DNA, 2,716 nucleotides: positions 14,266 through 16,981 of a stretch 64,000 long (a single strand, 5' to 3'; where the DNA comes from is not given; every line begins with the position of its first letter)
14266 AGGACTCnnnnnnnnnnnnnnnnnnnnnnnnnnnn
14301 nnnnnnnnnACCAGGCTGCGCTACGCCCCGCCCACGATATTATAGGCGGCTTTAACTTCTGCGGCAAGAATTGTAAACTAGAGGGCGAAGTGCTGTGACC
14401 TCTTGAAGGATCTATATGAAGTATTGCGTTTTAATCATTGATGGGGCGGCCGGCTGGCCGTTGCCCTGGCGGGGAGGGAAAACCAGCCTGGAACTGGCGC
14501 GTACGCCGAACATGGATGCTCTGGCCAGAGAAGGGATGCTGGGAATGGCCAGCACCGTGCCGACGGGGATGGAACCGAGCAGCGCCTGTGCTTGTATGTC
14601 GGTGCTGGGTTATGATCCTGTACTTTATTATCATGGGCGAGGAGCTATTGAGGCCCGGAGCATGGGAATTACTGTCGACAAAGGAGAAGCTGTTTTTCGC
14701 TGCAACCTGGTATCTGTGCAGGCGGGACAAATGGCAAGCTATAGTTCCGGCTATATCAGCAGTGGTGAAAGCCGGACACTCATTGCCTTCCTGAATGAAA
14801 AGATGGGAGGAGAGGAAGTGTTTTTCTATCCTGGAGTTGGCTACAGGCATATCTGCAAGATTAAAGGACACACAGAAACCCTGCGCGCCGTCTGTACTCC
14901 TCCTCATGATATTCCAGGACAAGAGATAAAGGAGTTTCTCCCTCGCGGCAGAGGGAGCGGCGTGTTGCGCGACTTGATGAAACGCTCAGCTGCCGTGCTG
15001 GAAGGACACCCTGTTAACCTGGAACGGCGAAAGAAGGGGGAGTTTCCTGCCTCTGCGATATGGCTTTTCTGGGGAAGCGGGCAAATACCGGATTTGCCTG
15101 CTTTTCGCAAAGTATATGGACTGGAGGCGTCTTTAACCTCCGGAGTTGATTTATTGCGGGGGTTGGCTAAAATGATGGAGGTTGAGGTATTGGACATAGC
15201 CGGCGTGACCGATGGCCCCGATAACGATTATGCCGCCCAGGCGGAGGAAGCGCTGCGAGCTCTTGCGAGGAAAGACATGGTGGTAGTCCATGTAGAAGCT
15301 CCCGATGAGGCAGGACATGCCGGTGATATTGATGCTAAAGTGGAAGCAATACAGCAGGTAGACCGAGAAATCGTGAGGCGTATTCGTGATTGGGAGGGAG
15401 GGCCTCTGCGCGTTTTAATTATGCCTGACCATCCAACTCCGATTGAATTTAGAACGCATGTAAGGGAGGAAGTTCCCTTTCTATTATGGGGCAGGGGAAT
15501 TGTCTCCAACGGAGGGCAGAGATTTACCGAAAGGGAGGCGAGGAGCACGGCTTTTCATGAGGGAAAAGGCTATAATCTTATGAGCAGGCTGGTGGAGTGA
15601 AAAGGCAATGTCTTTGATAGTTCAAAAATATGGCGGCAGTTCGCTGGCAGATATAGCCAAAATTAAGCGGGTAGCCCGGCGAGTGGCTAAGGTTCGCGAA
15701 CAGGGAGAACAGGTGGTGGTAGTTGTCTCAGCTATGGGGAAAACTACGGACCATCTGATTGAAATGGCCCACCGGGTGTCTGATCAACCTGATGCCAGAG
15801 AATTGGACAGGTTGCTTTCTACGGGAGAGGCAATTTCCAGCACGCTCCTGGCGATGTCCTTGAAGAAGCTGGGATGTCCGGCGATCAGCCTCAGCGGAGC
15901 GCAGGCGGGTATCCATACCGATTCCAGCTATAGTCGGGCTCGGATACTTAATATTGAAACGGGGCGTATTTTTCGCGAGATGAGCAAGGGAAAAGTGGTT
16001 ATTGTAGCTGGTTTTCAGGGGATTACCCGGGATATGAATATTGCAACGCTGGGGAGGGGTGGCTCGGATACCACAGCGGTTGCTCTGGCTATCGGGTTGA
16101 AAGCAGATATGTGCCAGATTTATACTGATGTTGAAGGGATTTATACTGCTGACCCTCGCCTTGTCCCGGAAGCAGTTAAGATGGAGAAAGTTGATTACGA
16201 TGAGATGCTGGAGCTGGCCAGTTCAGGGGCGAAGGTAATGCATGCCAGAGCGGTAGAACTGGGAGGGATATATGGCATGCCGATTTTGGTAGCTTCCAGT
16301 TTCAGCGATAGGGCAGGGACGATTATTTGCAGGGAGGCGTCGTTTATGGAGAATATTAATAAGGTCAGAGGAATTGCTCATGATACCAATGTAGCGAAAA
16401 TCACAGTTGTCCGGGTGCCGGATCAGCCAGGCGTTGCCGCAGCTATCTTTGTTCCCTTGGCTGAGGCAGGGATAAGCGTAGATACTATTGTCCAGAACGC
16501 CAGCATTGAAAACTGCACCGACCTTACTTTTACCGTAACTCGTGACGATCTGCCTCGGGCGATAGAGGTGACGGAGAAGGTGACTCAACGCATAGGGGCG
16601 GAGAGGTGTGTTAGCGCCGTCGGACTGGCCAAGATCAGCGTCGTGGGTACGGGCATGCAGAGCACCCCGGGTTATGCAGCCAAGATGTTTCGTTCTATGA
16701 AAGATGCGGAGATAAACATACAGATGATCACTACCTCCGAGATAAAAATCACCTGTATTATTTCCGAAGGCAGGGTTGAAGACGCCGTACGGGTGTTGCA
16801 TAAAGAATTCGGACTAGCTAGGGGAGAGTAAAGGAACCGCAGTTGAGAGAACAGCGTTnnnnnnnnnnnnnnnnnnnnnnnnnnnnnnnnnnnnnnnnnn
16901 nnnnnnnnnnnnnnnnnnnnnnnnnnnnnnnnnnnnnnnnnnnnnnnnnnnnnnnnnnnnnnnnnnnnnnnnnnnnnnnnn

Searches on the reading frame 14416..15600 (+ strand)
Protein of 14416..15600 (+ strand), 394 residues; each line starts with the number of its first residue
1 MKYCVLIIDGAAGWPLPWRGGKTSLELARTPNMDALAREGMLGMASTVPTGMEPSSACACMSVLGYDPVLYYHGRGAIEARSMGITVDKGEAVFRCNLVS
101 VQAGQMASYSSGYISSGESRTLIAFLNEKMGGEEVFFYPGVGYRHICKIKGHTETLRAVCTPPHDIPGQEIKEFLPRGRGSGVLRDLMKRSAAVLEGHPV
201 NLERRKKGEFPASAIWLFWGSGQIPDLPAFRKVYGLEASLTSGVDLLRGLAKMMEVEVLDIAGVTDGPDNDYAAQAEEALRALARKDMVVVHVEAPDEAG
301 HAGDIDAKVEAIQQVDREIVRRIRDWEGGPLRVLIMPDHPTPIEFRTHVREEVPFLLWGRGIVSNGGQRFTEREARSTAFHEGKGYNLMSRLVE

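Call 73: search_protein_families(library=pfam, proteins=[window:14416-15600:+], max_evalue=0.00001)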
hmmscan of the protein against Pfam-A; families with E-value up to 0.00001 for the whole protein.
window:14416-15600:+ (394 aa): 2 families
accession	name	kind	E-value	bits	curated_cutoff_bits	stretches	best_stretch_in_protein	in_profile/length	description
PF10143.14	PhosphMutase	-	3.3e-49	167.5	21.5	1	37-201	1-170/170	2,3-bisphosphoglycerate-independent phosphoglycerate mutase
PF01676.23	Metalloenzyme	-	6.5e-36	124.6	24.3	1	1-375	1-232/252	Metalloenzyme superfamily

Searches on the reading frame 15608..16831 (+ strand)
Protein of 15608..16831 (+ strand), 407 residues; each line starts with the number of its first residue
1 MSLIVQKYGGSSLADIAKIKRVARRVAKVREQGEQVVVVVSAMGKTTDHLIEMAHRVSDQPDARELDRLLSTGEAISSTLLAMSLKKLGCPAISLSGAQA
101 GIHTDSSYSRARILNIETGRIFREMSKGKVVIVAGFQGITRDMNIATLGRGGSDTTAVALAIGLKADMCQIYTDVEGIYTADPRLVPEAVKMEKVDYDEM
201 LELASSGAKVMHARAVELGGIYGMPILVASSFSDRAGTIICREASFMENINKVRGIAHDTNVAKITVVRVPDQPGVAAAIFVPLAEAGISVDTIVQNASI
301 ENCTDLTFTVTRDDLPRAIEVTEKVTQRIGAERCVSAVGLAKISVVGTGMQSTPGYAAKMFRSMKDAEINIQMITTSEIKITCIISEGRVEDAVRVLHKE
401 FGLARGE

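Call 73: search_protein_families(library=pfam, proteins=[window:15608-16831:+], max_evalue=0.00001)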
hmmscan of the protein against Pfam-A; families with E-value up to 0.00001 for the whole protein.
window:15608-16831:+ (407 aa): 4 families
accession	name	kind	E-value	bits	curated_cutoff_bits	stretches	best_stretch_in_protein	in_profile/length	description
PF00696.33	AA_kinase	-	3.9e-53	181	24.9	1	3-229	2-233/234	Amino acid kinase family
PF22468.2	ACT_9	-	1.5e-34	118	27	2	343-401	1-61/61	ACT domain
PF13840.12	ACT_7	-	4.8e-20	71.6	27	1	339-399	5-65/65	ACT domain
PF01842.31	ACT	-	1.2e-14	54.2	27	1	266-325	3-64/66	ACT domain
